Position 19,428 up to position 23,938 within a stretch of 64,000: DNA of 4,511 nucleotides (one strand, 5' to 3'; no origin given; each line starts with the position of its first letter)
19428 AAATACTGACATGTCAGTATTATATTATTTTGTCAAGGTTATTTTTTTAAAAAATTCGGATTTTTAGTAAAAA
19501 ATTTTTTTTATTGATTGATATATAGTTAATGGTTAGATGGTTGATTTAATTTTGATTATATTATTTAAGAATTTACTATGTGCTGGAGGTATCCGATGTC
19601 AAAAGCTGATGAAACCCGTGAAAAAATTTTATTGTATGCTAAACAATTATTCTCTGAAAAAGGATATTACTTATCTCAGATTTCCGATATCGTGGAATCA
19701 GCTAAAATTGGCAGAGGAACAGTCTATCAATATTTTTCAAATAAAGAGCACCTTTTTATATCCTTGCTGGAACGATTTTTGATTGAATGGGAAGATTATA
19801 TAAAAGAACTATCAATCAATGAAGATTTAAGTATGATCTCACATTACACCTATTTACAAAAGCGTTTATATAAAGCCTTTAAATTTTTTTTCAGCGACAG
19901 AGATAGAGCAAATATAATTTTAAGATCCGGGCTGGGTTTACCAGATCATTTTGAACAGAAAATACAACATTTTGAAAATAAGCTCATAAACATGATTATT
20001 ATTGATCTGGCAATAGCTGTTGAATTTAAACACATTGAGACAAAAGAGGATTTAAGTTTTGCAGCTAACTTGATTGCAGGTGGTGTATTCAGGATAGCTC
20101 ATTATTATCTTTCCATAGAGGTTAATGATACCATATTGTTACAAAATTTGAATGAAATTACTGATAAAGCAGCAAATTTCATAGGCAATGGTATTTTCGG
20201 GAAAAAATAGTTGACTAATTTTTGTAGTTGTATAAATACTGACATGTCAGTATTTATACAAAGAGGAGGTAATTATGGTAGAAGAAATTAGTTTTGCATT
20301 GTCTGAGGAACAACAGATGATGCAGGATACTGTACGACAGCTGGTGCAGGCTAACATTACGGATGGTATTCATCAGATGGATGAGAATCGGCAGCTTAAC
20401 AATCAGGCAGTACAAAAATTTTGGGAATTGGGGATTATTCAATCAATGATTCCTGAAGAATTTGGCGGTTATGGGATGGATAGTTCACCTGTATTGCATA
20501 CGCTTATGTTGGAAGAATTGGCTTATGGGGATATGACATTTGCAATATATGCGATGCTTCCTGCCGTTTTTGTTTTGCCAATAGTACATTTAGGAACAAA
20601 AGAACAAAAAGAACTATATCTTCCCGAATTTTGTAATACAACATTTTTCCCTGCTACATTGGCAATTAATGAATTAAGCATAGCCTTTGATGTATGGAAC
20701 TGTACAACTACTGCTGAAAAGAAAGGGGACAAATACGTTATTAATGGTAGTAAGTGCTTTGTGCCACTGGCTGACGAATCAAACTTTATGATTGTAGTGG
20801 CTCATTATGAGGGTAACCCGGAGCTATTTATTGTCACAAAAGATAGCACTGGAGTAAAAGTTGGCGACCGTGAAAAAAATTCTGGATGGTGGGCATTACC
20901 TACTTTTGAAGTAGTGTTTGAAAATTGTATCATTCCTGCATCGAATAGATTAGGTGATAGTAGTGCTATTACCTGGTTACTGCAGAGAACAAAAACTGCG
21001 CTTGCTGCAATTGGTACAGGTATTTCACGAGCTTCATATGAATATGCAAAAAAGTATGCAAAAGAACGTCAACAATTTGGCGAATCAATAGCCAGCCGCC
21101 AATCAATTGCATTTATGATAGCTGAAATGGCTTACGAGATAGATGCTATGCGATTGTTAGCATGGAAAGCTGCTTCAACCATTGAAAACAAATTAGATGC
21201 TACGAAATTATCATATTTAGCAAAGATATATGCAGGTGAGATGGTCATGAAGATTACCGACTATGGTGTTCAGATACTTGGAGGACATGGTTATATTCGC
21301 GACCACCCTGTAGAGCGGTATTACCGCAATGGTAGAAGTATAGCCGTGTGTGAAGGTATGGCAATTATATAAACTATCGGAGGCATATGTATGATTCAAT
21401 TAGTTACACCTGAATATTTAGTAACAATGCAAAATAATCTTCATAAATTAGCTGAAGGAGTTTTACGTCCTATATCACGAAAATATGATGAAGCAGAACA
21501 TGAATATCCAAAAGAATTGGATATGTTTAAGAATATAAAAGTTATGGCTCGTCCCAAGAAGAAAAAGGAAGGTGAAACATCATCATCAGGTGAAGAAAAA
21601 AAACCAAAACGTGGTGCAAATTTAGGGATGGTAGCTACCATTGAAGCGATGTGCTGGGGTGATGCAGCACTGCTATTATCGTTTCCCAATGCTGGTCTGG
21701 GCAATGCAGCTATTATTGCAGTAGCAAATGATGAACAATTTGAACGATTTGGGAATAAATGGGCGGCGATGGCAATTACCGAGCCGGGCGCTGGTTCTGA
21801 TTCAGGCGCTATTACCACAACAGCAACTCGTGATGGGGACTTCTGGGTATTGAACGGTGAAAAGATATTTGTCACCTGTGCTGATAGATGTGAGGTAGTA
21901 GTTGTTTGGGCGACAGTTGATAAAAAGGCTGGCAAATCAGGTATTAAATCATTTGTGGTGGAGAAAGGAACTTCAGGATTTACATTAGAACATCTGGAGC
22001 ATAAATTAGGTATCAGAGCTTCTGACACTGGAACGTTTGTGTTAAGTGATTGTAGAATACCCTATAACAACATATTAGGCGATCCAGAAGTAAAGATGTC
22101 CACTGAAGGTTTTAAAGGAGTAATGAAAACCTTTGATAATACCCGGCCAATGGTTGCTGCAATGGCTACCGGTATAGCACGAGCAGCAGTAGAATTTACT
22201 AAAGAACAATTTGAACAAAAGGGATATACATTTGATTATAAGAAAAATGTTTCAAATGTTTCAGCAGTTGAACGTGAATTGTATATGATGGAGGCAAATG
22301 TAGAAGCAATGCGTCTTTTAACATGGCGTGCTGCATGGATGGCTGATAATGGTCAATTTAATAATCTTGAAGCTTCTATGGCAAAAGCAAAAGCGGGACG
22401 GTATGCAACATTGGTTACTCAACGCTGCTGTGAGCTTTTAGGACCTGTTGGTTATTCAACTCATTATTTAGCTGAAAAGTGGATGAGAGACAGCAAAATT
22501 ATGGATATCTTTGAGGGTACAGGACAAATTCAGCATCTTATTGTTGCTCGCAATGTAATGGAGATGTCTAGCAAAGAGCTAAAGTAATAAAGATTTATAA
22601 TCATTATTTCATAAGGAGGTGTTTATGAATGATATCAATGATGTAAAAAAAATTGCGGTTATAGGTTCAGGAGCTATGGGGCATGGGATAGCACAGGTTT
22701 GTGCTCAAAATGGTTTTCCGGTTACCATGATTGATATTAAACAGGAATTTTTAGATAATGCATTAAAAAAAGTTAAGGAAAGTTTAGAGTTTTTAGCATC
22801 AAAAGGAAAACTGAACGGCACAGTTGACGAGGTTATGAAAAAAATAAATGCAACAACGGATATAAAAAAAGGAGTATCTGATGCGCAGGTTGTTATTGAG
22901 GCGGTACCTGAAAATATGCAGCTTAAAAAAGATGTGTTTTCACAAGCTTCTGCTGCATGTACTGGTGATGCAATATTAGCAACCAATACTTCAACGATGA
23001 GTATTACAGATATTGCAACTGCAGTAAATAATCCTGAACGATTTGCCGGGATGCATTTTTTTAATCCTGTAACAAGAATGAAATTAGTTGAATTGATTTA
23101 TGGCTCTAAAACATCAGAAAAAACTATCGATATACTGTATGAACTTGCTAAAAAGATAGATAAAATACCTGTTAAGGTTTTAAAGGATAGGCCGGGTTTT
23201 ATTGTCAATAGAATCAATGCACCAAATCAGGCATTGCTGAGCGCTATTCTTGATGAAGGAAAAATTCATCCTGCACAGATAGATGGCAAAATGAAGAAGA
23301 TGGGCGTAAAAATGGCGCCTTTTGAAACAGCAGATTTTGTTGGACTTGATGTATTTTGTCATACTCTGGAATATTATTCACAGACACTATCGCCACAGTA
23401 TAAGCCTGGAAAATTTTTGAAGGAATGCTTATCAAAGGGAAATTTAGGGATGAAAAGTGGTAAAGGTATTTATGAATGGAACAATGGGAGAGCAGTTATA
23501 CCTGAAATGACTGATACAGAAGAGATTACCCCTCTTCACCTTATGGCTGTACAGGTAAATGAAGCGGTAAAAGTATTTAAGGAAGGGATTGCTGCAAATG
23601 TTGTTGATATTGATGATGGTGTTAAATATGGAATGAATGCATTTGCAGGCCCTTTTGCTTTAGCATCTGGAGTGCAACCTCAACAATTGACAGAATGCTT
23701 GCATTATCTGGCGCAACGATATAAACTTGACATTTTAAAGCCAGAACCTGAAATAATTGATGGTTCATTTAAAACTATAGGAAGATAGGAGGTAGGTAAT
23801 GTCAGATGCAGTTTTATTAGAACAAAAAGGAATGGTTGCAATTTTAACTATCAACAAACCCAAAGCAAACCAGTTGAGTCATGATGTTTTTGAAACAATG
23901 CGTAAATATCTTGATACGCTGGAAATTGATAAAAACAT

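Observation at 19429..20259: Matched perfect palindromes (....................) bracket a TetR gene: predicted operator pair for a two-operon beta-oxidation regulon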

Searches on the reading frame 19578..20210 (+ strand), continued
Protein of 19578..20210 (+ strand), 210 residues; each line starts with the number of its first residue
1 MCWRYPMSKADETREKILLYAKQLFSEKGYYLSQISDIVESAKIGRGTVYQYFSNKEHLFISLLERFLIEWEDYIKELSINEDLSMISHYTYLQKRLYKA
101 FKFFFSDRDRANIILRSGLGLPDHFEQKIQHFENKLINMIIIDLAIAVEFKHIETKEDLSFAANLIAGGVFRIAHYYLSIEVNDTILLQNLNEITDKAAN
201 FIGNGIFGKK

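Call 23: find_encoding_contigs(protein=P0023, flank=10000, max_places=1)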
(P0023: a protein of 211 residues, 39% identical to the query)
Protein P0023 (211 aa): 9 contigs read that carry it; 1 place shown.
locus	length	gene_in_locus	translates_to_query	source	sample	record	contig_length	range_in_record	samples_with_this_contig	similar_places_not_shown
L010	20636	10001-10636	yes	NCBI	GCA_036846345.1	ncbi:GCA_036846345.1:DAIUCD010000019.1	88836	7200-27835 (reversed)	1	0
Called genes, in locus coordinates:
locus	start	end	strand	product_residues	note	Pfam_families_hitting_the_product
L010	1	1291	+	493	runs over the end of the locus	PF01336:tRNA_anti-codon, PF00152:tRNA-synt_2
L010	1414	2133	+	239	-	PF13189:Cytidylate_kin2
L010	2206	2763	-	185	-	PF08645:PNK3P (weak), PF13419:HAD_2 (faint), PF13242:Hydrolase_like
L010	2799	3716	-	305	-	PF01075:Glyco_transf_9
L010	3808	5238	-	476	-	PF00294:PfkB, PF08543:Phos_pyr_kin, PF01467:CTP_transf_like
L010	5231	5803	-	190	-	PF13580:SIS_2, PF01380:SIS (faint)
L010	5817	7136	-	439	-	PF03721:UDPG_MGDP_dh_N, PF00984:UDPG_MGDP_dh, PF03720:UDPG_MGDP_dh_C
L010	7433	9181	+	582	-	PF05524:PEP-utilisers_N, PF00391:PEP-utilizers, PF02896:PEP-utilizers_C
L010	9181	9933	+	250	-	PF13489:Methyltransf_23, PF13649:Methyltransf_25, PF13847:Methyltransf_31, PF08241:Methyltransf_11, PF08242:Methyltransf_12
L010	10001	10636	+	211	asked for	PF00440:TetR_N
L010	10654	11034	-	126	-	PF00072:Response_reg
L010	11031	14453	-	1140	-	PF00989:PAS, PF08447:PAS_3, PF00989:PAS, PF08448:PAS_4, PF13426:PAS_9, PF01590:GAF, PF00989:PAS, PF08448:PAS_4, +5 more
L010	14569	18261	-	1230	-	PF00672:HAMP, PF00989:PAS, PF08447:PAS_3, PF13188:PAS_8, PF13426:PAS_9, PF00989:PAS, PF08448:PAS_4, PF13426:PAS_9, +6 more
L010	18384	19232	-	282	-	PF23023:Anti-Pycsar_Apyc1, PF00753:Lactamase_B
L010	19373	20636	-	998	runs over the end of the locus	PF04773:FecR (weak), PF01011:PQQ (faint), PF13360:PQQ_2, PF13570:Beta-prop_ACSF4, PF25293:Beta-prop_EMC1_N (faint), PF13360:PQQ_2, PF13570:Beta-prop_ACSF4, PF13360:PQQ_2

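Call 53: predict_structure(alignment_id=A2)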
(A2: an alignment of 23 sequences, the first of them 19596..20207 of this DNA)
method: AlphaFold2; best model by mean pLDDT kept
length: 204 residues; sequences in the alignment: 23
mean_pLDDT: 89.2   pTM: 0.84
mean pLDDT of the five models: 89.2, 84.7, 84.7, 81.1, 78.3
residues with pLDDT >= 90: 132; 70-90: 64; 50-70: 7; < 50: 1
segments of 3 or more residues with pLDDT < 50: none
pLDDT, mean of each block of 10 residues (from residue 1): 85 94 88 92 91 91 88 86 92 94 89 72 87 91 91 93 92 94 97 88 62
secondary structure, 60 per line:
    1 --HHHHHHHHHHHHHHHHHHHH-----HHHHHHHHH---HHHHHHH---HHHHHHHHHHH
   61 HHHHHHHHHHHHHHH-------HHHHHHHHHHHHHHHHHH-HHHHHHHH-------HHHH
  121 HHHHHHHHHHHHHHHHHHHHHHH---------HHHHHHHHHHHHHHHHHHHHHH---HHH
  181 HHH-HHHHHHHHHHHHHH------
elements in order: H3-22 H28-36 H40-46 H50-75 H83-100 H102-109 H117-143 H153-174 H178-183 H185-198

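Call 56: fold_search(model_id=the predicted structure, library=pdb)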
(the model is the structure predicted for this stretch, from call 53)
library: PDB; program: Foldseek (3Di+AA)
matches with E <= 10: 925; with E <= 0.001: 340
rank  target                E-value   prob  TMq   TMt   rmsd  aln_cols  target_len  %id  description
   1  3whc_C                1.2e-07  1.00  0.77  0.82   3.1       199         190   22  Crystal structure of a transcriptional regulator FadR from Bacillus subtilis in complex with stearoyl-CoA (released 2014-03-19)
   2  3whc_A                1.7e-07  1.00  0.77  0.82   3.3       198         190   20  Crystal structure of a transcriptional regulator FadR from Bacillus subtilis in complex with stearoyl-CoA (released 2014-03-19)
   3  3whb_A                2.4e-07  1.00  0.73  0.77   3.7       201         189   22  Crystal structure of FadR from Bacillus subtilis, a transcriptional regulator involved in the regulation of fatty acid (released 2014-03-19)
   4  1vi0_A                2.5e-07  1.00  0.77  0.82   3.0       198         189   21  Crystal structure of a transcriptional regulator (released 2003-12-30)
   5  3whb_B                3.4e-07  1.00  0.74  0.80   3.5       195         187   22  Crystal structure of FadR from Bacillus subtilis, a transcriptional regulator involved in the regulation of fatty acid (released 2014-03-19)
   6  3whc_F                3.9e-07  1.00  0.75  0.82   3.1       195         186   22  Crystal structure of a transcriptional regulator FadR from Bacillus subtilis in complex with stearoyl-CoA (released 2014-03-19)
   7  5gpc_A                4.7e-07  1.00  0.73  0.78   3.3       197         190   21  Structural analysis of fatty acid degradation regulator FadR from Bacillus halodurans (released 2017-03-01)
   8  5gpa_B                4.9e-07  1.00  0.71  0.77   3.6       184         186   22  Structural analysis of fatty acid degradation regulator FadR from Bacillus halodurans (released 2017-03-01)
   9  1vi0_B                5.9e-07  1.00  0.75  0.80   3.5       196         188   22  Crystal structure of a transcriptional regulator (released 2003-12-30)
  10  5gp9_B                1.1e-06  1.00  0.71  0.77   3.6       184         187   22  Structural analysis of fatty acid degradation regulator FadR from Bacillus halodurans (released 2017-03-01)
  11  5gpa_A                1.3e-06  1.00  0.68  0.73   3.8       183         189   23  Structural analysis of fatty acid degradation regulator FadR from Bacillus halodurans (released 2017-03-01)
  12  5gp9_A                1.3e-06  1.00  0.72  0.75   3.6       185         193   22  Structural analysis of fatty acid degradation regulator FadR from Bacillus halodurans (released 2017-03-01)
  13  6azh_B                3.6e-06  1.00  0.71  0.77   3.6       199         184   24  Clostridium perfringens putative fatty acid metabolism regulator (released 2017-12-20)
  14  5gpc_B                3.8e-06  1.00  0.76  0.81   3.2       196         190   20  Structural analysis of fatty acid degradation regulator FadR from Bacillus halodurans (released 2017-03-01)
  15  3lwj                  4.6e-06  1.00  0.77  0.80   3.4       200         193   22  Crystal structure of Putative TetR-family transcriptional regulator (YP_752756.1) from Syntrophomonas wolfei str. Goetti (released 2010-03-16)
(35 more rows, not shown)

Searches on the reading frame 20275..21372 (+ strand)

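Call 4: search_protein_families(library=pfam, proteins=[window:20275-21372:+])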
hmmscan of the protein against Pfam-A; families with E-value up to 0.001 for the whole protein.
window:20275-21372:+ (365 aa): 4 families
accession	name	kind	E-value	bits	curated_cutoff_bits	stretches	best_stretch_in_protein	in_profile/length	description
PF00441.29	Acyl-CoA_dh_1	-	4e-31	108.6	22.4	1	232-361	7-136/150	Acyl-CoA dehydrogenase, C-terminal domain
PF02771.21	Acyl-CoA_dh_N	-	1.6e-25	90.1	22.9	1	10-121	1-111/113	Acyl-CoA dehydrogenase, N-terminal domain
PF08028.16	Acyl-CoA_dh_2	-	2.9e-15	57.2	22.7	1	243-352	3-122/134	Acyl-CoA dehydrogenase, C-terminal domain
PF02770.24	Acyl-CoA_dh_M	-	7.3e-15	55.4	33.3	1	132-218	5-97/97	Acyl-CoA dehydrogenase, middle domain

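Call 11: search_protein_families(library=ncbifam, proteins=[window:20275-21369:+], max_evalue=0.01)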
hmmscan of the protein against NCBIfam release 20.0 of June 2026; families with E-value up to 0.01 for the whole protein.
window:20275-21369:+ (365 aa): 22 families
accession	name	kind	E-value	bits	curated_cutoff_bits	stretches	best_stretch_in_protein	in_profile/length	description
NF042972.1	AcrlCoAredClosAcrC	equivalog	2e-62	211.1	640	1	6-362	2-364/378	acryloyl-CoA reductase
NF043006.1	CyhCrbnylCoADH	equivalog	2.8e-61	207.6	650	1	10-362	5-363/380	cyclohexane-1-carbonyl-CoA dehydrogenase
NF045552.1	GlutCoADH_Des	equivalog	7.7e-59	199.8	470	1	6-364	2-369/387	glutaryl-CoA dehydrogenase Acd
NF058590.1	AcCoDHFadEBacil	equivalog_domain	3.4e-53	181.1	600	1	9-362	21-398/586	acyl-CoA dehydrogenase FadE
NF008997.0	PRK12341.1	equivalog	2.3e-48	165.2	537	1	6-361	2-363/382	acyl-CoA dehydrogenase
NF042439.1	SulpropCoADesulf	equivalog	1.4e-47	162.2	600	1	18-363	2-359/379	3-sulfinopropanoyl-CoA desulfinase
NF045652.1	ProlPCPDhRedW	equivalog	1.4e-44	152.5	650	1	11-341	2-341/376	L-prolyl-[peptidyl-carrier protein] dehydrogenase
NF053553.1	prodigi_MBC_PigA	equivalog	2e-43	149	500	1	6-348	2-353/381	prodigiosin MBC biosynthesis dehydrogenase PigA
NF002885.1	PRK03354.1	equivalog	2.3e-36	125.7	540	1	6-359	2-358/378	crotonobetainyl-CoA dehydrogenase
TIGR03207.1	cyc_hxne_CoA_dh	equivalog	2.7e-30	105.3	575.35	1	9-364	1-361/372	cyclohexanecarboxyl-CoA dehydrogenase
NF052270.1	Staph_DH_FadE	equivalog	1.2e-27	96.7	600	1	4-362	16-381/400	acyl-CoA dehydrogenase FadE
TIGR03203.1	pimD_small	equivalog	1.5e-21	76.9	652.7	1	7-352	2-354/378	pimeloyl-CoA dehydrogenase small subunit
NF049984.1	Rv1679_FadE16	equivalog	3.4e-21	75.9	600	1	20-358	5-349/371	Rv1679 family acyl-CoA dehydrogenase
NF009586.0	PRK13026.1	subfamily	7.8e-17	60.8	608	2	10-123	80-191/777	acyl-CoA dehydrogenase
TIGR03204.1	pimC_large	equivalog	3.4e-15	55.8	623.85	1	8-332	3-336/395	pimeloyl-CoA dehydrogenase large subunit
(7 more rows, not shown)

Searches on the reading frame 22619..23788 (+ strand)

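Call 4: search_protein_families(library=pfam, proteins=[window:22619-23788:+])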
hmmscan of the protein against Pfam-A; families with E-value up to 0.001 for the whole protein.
window:22619-23788:+ (389 aa): 7 families
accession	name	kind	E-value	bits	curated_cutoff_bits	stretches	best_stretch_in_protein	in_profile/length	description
PF02737.24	3HCDH_N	-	2.1e-66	223.7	22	1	11-190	1-179/180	3-hydroxyacyl-CoA dehydrogenase, NAD binding domain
PF00725.27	3HCDH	-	3.9e-28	98.3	22.1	1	193-287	1-97/97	3-hydroxyacyl-CoA dehydrogenase, C-terminal domain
PF01210.29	NAD_Gly3P_dh_N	-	4.3e-10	40.2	23.1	1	11-120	1-99/158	NAD-dependent glycerol-3-phosphate dehydrogenase N-terminus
PF03446.21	NAD_binding_2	-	1.4e-07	32.1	21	1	11-127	1-97/161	NAD binding domain of 6-phosphogluconate dehydrogenase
PF03721.20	UDPG_MGDP_dh_N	-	2.1e-07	31.1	27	1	10-98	1-86/187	UDP-glucose/GDP-mannose dehydrogenase family, NAD binding domain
PF03807.23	F420_oxidored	-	0.00035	21.6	21.6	1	11-99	1-70/94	NADP oxidoreductase coenzyme F420-dependent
PF03435.24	Sacchrp_dh_NADP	-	0.00035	21.4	25.1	1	12-99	1-79/129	Saccharopine dehydrogenase NADP binding domain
